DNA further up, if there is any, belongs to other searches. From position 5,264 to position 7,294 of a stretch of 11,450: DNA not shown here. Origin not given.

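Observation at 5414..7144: Class-B (cobalamin-dependent) radical-SAM enzyme of unknown specificity in a housekeeping neighbourhood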

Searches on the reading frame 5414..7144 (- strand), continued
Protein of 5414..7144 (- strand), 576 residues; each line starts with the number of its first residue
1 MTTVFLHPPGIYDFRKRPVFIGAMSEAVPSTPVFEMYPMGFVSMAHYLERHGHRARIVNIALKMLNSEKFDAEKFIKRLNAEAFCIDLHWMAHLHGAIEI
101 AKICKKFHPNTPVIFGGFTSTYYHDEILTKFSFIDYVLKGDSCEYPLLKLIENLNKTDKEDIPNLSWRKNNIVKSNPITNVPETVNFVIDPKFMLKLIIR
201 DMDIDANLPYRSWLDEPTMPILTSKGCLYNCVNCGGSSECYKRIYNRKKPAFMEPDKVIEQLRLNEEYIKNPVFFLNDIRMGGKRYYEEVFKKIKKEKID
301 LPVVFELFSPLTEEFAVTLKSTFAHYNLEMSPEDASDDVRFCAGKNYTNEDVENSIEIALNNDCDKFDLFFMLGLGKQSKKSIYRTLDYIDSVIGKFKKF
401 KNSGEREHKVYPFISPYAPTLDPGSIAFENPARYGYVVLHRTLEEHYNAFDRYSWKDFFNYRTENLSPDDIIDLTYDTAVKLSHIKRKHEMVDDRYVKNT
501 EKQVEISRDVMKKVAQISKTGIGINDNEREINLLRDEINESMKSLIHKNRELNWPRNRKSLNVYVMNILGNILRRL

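Call 69: find_encoding_contigs(protein=P0061, flank=9000, max_places=1)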
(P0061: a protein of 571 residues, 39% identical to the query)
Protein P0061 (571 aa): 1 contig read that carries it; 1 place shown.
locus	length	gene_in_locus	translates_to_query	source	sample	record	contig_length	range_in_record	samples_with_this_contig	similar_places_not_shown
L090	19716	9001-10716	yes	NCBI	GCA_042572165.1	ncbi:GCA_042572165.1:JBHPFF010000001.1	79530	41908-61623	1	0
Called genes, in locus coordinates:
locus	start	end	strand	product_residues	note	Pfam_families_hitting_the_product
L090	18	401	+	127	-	-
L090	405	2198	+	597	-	PF01257:2Fe-2S_thioredx (weak), PF01512:Complex1_51K, PF12797:Fer4_2 (faint), PF10589:NADH_4Fe-4S, PF12838:Fer4_7 (weak), PF00037:Fer4 (weak), PF13237:Fer4_10 (weak), PF14697:Fer4_21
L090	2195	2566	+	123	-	-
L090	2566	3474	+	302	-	PF00571:CBS, PF02518:HATPase_c (weak)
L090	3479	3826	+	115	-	-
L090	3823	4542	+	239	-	PF02811:PHP (weak), PF13263:PHP_C (weak)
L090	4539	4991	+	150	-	PF02518:HATPase_c, PF13589:HATPase_c_3 (weak)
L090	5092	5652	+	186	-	PF00111:Fer2, PF13510:Fer2_4, PF13187:Fer4_9 (faint), PF12797:Fer4_2 (faint), PF12838:Fer4_7, PF14697:Fer4_21 (weak), PF00037:Fer4 (weak)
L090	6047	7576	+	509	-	PF02219:MTHFR, PF12225:DUF5981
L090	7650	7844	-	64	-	-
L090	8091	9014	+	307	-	PF04055:Radical_SAM, PF11946:DUF3463 (weak)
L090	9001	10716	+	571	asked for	PF02310:B12-binding, PF04055:Radical_SAM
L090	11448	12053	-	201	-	PF14512:TM1586_NiRdase (faint), PF00881:Nitroreductase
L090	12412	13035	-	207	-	-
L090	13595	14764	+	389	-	-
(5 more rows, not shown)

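Call 70: find_encoding_contigs(protein=P0012, flank=9000, max_places=1)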
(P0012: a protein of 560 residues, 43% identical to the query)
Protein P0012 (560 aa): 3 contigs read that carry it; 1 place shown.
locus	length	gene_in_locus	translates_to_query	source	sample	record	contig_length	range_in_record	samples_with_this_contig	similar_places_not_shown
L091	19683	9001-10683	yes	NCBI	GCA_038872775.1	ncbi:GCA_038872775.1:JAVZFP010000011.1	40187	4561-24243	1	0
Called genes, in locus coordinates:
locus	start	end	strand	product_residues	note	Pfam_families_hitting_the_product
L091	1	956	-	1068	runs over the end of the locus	PF00133:tRNA-synt_1, PF01406:tRNA-synt_1e (faint), PF09334:tRNA-synt_1g, PF08264:Anticodon_1, PF19302:DUF5915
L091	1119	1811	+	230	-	PF00149:Metallophos, PF12850:Metallophos_2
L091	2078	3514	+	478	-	PF03796:DnaB_C (weak), PF05625:PAXNEB (faint), PF06745:ATPase, PF13481:AAA_25 (faint), PF23442:DUF7125 (faint), PF20440:GvpD_bR2 (weak)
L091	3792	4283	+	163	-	PF01870:Hjc (weak)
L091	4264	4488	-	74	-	-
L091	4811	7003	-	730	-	PF02359:CDC48_N, PF02933:CDC48_2, PF00004:AAA, PF05496:RuvB_N, PF07724:AAA_2 (weak), PF17862:AAA_lid_3, PF00004:AAA, PF17862:AAA_lid_3, +21 more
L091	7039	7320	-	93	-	PF00736:EF1_GNE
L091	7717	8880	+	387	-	PF01266:DAO (faint), PF01494:FAD_binding_3 (faint), PF05834:Lycopene_cycl (faint), PF22578:GGR_cat (weak)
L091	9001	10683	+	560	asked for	PF02310:B12-binding, PF04055:Radical_SAM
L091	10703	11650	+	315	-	PF01656:CbiA (weak), PF02374:ArsA_ATPase, PF10609:ParA (weak), PF13614:AAA_31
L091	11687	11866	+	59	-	PF07754:Ribosomal_aS21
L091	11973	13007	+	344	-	PF00752:XPG_N, PF00867:XPG_I, PF01367:5_3_exonuc (weak)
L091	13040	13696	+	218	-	PF01135:PCMT, PF01596:Methyltransf_3 (weak), PF13847:Methyltransf_31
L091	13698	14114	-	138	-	PF04027:DUF371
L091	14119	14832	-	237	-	PF13840:ACT_7 (faint)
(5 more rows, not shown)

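Call 71: find_encoding_contigs(protein=P0015, flank=9000, max_places=1)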
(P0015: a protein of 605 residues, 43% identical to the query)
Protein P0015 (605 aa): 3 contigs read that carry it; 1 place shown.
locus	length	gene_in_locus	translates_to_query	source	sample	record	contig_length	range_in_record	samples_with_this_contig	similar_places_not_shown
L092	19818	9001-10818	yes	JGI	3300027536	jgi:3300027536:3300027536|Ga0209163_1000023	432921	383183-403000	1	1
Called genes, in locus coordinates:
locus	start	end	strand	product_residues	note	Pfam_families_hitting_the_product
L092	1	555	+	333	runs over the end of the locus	PF17170:DUF5128 (faint), PF01731:Arylesterase (faint), PF25021:TEN_NHL (faint), PF24684:Vgb_lyase (weak), PF06739:SBBP (faint), PF24684:Vgb_lyase (weak), PF08450:SGL (weak), PF01436:NHL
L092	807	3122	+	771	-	PF00041:fn3 (weak), PF14522:Cytochrome_C7 (faint), PF14537:Cytochrom_c3_2 (faint), PF22113:Mtrc-MtrF_II-IV_dom (faint), PF09699:Paired_CXXCH_1 (weak)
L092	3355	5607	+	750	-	PF00041:fn3 (weak), PF03264:Cytochrom_NNT (faint), PF14537:Cytochrom_c3_2 (faint), PF22113:Mtrc-MtrF_II-IV_dom (faint), PF14522:Cytochrome_C7 (faint), PF09699:Paired_CXXCH_1 (weak)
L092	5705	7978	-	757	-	PF01011:PQQ (faint), PF13360:PQQ_2, PF13570:Beta-prop_ACSF4, PF25293:Beta-prop_EMC1_N (faint), PF23414:Beta-prop_EML_2 (faint), PF25292:Beta-prop_CGLA (faint), PF13360:PQQ_2, PF13570:Beta-prop_ACSF4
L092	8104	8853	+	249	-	-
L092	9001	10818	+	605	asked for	PF02310:B12-binding, PF04055:Radical_SAM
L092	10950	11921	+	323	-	PF00348:polyprenyl_synt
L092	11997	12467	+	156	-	PF04246:RseC_MucC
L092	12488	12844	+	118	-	-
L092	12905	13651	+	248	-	PF13424:TPR_12 (weak), PF13432:TPR_16 (weak), PF12895:ANAPC3, PF14559:TPR_19, PF23914:TPR_CcmH_CycH (weak), PF13414:TPR_11, PF13424:TPR_12 (weak), PF14559:TPR_19 (weak), +13 more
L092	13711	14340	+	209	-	PF00156:Pribosyltran, PF14681:UPRTase (weak)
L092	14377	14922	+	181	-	PF07998:Peptidase_M54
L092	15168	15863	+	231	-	PF00902:TatC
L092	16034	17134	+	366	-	PF01058:Oxidored_q6, PF14720:NiFe_hyd_SSU_C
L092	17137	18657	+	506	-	PF27537:HoxH, PF00374:NiFeSe_Hases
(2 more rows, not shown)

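Call 86: search_protein_families(library=ncbifam, proteins=[L081:3908-4729:-, L081:4732-5835:-, L081:5837-6931:-, L081:6977-7792:+, L081:7789-9246:-, L081:9292-9975:+, L081:10001-11698:+], max_evalue=1e-20)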
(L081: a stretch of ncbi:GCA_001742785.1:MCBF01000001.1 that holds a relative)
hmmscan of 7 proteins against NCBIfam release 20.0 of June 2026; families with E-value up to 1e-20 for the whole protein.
L081:3908-4729:- (273 aa): 0 families

L081:4732-5835:- (367 aa): 9 families
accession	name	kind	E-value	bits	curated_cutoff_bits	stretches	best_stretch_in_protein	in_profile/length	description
TIGR03700.1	mena_SCO4494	equivalog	5.1e-139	463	434.55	1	11-363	2-351/351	aminofutalosine synthase MqnE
TIGR00423.1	TIGR00423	subfamily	8.4e-130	432.5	260.25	1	53-363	1-310/310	CofH family radical SAM protein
TIGR03699.1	menaquin_MqnC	equivalog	3.7e-128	427.2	428.1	1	18-363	1-342/342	cyclic dehypoxanthinyl futalosine synthase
NF005609.0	PRK07360.1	equivalog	8.6e-124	413.1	426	1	3-364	4-369/374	7,8-didemethyl-8-hydroxy-5-deazariboflavin synthase subunit CofH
TIGR03551.1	F420_cofH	equivalog_domain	7.4e-121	403.2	374.1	1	21-363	2-345/345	5-amino-6-(D-ribitylamino)uracil--L-tyrosine 4-hydroxyphenyl transferase CofH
NF006687.0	PRK09234.1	equivalog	5.8e-107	358.8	1018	1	10-362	481-836/849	bifunctional FO biosynthesis protein CofGH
NF006276.0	PRK08444.1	equivalog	1.7e-105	353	560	1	11-366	4-353/353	aminofutalosine synthase MqnE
NF006277.0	PRK08445.1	equivalog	7.9e-99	330.8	576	1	19-366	3-348/348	dehypoxanthine futalosine cyclase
NF004580.0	PRK05926.1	equivalog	3.3e-78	263.5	583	1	9-354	17-363/370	hypothetical protein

L081:5837-6931:- (364 aa): 9 families
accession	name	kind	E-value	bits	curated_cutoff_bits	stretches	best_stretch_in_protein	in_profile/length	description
TIGR03699.1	menaquin_MqnC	equivalog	3.5e-138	460.1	428.1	1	21-360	3-342/342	cyclic dehypoxanthinyl futalosine synthase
TIGR00423.1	TIGR00423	subfamily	6.9e-118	393.4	260.25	1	53-360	1-310/310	CofH family radical SAM protein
TIGR03551.1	F420_cofH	equivalog_domain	4.7e-112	374.2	374.1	1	23-360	3-345/345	5-amino-6-(D-ribitylamino)uracil--L-tyrosine 4-hydroxyphenyl transferase CofH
NF006277.0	PRK08445.1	equivalog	1.2e-108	363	576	1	23-363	6-348/348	dehypoxanthine futalosine cyclase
NF005609.0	PRK07360.1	equivalog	2e-107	359.2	426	1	12-361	10-369/374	7,8-didemethyl-8-hydroxy-5-deazariboflavin synthase subunit CofH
TIGR03700.1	mena_SCO4494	equivalog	2.3e-107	359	434.55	1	20-360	10-351/351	aminofutalosine synthase MqnE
NF006687.0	PRK09234.1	equivalog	1.6e-98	330.9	1018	1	29-361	500-838/849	bifunctional FO biosynthesis protein CofGH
NF006276.0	PRK08444.1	equivalog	1.6e-84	284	560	1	20-363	12-353/353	aminofutalosine synthase MqnE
NF004580.0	PRK05926.1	equivalog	1.4e-53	182.4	583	1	28-348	35-360/370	hypothetical protein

L081:6977-7792:+ (271 aa): 0 families

L081:7789-9246:- (485 aa): 7 families
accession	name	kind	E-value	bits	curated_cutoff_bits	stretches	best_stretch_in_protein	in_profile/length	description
TIGR03701.1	mena_SCO4490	equivalog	1.7e-195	649.8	495.9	1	8-443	1-433/433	menaquinone biosynthesis decarboxylase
TIGR00148.1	TIGR00148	subfamily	6.6e-168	558.9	244.85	1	6-451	1-438/438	UbiD family decarboxylase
NF008175.0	PRK10922.1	equivalog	3.7e-139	464.4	788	1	1-481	4-487/497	4-hydroxy-3-polyprenylbenzoate decarboxylase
NF041204.1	VdcC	exception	1.6e-90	303.8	650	1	3-459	1-446/467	non-oxidative hydroxyarylic acid decarboxylases subunit C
TIGR02724.1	phenyl_P_beta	equivalog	1.9e-61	207.9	468.95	1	5-485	2-472/472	phenylphosphate carboxylase subunit beta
NF041219.1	BagN_FevL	exception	2.6e-45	154.9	1000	1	2-322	16-331/502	bagremycin/ferroverdin biosynthesis UbiD family decarboxylase BagN/FevL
TIGR02723.1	phenyl_P_alpha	equivalog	1.4e-40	139.4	564.6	1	5-484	9-481/485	phenylphosphate carboxylase subunit alpha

L081:9292-9975:+ (227 aa): 6 families
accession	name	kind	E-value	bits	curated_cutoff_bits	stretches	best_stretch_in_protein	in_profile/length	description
TIGR01934.1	MenG_MenH_UbiE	subfamily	7.2e-40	136.6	158.35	1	16-227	3-223/223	ubiquinone/menaquinone biosynthesis methyltransferase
NF001244.0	PRK00216.1-5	equivalog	1.8e-37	128.9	216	1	13-227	9-235/236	bifunctional demethylmenaquinone methyltransferase/2-methoxy-6-polyprenyl-1,4-benzoquinol methylase UbiE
NF001243.0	PRK00216.1-4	equivalog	2.9e-23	82.4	235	1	10-226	5-232/237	demethylmenaquinone methyltransferase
NF052510.1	methyltran_MpqE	exception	1.9e-22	79.8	335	1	12-220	6-227/234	methyl-plastoquinone biosynthesis methyltransferase MpqE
TIGR02752.1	MenG_heptapren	equivalog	5.1e-22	78.5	419.85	1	12-225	5-229/231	demethylmenaquinone methyltransferase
NF001241.0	PRK00216.1-2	equivalog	9.5e-21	74.5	327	0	12-220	11-222/231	demethylmenaquinone methyltransferase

L081:10001-11698:+ (565 aa): 1 family
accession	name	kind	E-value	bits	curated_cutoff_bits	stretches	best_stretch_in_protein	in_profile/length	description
TIGR04190.1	B12_SAM_Ta0216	equivalog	6.4e-182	606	500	1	3-509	2-504/554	TIGR04190 family B12-binding domain/radical SAM domain protein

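Call 92: search_protein_representatives(protein=window:5414-7144:-)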
Query: 576 residues. Proteins with E-value up to 0.001 (for the whole library): 4915; up to 1e-10: 1318; up to 1e-30: 349. The best 150 are listed.
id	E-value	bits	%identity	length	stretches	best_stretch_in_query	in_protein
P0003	0.0e+00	1102.9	83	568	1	1-576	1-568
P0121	4.8e-142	490.8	42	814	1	4-562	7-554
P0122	4.9e-140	484.2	39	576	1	4-556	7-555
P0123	3.4e-139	481.4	41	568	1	4-555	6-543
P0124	1.9e-133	462.4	46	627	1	4-444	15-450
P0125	8.9e-130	450.3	39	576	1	4-543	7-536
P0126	9.4e-130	450.2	40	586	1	4-556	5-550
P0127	8.0e-129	447.2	44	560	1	4-495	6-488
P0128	1.4e-128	446.3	40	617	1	4-525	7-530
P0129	1.5e-127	443.0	39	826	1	4-557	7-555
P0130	1.0e-126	440.2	39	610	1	4-563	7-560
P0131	4.2e-125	434.9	38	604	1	4-561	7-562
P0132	7.1e-125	434.1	40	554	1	4-502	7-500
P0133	1.2e-124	433.3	38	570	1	4-521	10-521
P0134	7.9e-124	430.7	38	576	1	3-555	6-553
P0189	3.2e-83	296.6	31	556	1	4-508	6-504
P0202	2.2e-70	254.2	29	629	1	4-540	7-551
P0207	8.0e-68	245.8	28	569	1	3-521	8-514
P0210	1.2e-66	241.9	30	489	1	3-486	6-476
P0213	2.2e-65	237.7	30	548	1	4-516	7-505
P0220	5.2e-63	229.9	26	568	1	4-539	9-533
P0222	1.2e-62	228.6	30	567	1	4-514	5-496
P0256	1.7e-51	191.9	29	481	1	3-467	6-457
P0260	9.7e-51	189.4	27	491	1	4-476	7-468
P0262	1.9e-50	188.4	28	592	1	4-504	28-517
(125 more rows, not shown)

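Call 93: list_cluster_members(proteins=[P0220, P0207, P0202, P0189, P0213, P0222, P0260, P0256, P0262, P0210])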
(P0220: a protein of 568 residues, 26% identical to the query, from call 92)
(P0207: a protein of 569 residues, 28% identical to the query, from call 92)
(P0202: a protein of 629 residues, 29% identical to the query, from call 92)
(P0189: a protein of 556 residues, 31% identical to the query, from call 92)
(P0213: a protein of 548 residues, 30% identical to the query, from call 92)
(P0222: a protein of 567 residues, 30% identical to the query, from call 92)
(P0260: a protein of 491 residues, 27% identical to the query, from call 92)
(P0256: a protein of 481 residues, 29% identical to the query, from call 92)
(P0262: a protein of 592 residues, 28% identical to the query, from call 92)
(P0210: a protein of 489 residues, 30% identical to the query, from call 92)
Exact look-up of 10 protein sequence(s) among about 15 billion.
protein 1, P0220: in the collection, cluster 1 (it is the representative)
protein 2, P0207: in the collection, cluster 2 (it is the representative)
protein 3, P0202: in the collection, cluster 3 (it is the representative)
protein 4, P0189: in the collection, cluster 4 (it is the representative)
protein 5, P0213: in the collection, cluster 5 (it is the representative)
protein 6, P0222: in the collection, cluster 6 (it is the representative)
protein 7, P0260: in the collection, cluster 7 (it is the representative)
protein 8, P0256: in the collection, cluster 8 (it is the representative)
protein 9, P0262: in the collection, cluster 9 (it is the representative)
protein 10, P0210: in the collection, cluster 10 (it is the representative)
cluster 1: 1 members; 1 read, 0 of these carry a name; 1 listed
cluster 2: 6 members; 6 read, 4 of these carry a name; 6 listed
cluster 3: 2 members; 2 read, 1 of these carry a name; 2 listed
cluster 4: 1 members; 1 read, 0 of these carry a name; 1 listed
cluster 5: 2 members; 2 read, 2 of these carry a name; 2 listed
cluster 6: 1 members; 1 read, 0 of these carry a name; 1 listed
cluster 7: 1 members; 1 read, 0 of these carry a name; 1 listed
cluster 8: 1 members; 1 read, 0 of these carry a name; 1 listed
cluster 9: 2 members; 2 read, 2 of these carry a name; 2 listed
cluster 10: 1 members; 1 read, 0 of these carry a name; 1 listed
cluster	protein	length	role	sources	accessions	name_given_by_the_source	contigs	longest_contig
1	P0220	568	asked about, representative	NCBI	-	-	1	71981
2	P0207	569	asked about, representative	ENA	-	-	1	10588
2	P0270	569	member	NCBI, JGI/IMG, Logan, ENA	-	B12-binding domain/radical SAM domain protein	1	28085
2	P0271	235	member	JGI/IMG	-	radical SAM superfamily enzyme YgiQ (UPF0313 family)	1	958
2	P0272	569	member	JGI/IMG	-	B12-binding domain/radical SAM domain protein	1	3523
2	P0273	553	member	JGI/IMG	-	B12-binding domain/radical SAM domain protein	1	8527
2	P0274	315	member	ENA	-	-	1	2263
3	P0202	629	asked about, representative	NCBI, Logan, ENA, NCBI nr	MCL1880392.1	MAG: hypothetical protein FWF71_07280 [Actinomycetia bacterium] | hypothetical protein [Actinomycetes bacterium]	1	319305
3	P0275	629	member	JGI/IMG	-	-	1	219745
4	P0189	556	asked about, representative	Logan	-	-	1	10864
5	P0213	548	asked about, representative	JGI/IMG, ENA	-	B12-binding domain/radical SAM domain protein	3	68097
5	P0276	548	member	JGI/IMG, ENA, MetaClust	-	\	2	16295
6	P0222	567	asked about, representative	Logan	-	-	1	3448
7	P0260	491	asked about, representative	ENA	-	-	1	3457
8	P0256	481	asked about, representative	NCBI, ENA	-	-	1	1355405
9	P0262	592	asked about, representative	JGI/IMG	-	clorobiocin biosynthesis protein CloN6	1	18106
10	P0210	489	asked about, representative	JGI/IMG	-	-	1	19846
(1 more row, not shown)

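Call 94: find_encoding_contigs(protein=P0220, flank=8000, max_places=1)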
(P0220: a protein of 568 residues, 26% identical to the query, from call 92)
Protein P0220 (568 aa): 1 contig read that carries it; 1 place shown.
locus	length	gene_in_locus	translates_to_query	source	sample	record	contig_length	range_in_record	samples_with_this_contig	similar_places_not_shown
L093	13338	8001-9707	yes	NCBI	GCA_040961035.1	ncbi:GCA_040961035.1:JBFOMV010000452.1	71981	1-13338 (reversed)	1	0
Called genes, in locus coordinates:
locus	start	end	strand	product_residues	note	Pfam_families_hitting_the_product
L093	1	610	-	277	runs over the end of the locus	PF12838:Fer4_7 (faint), PF00037:Fer4 (faint), PF12837:Fer4_6 (faint), PF13237:Fer4_10 (weak)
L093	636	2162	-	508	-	PF02310:B12-binding, PF04055:Radical_SAM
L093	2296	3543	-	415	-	PF01266:DAO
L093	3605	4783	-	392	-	PF02771:Acyl-CoA_dh_N, PF02770:Acyl-CoA_dh_M, PF00441:Acyl-CoA_dh_1, PF08028:Acyl-CoA_dh_2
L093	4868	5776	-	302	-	PF00376:MerR (weak), PF13411:MerR_1, PF00440:TetR_N, PF17932:TetR_C_24, PF21943:TetR_C_46 (weak)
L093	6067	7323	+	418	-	PF06245:DUF1015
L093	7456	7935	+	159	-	PF13411:MerR_1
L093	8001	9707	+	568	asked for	PF04055:Radical_SAM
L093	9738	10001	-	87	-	PF09723:Zn_ribbon_8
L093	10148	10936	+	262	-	PF00378:ECH_1, PF16113:ECH_2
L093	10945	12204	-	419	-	PF13489:Methyltransf_23, PF01209:Ubie_methyltran (weak), PF13847:Methyltransf_31, PF08241:Methyltransf_11, PF08242:Methyltransf_12, PF13649:Methyltransf_25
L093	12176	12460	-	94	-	-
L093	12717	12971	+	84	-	PF13828:DUF4190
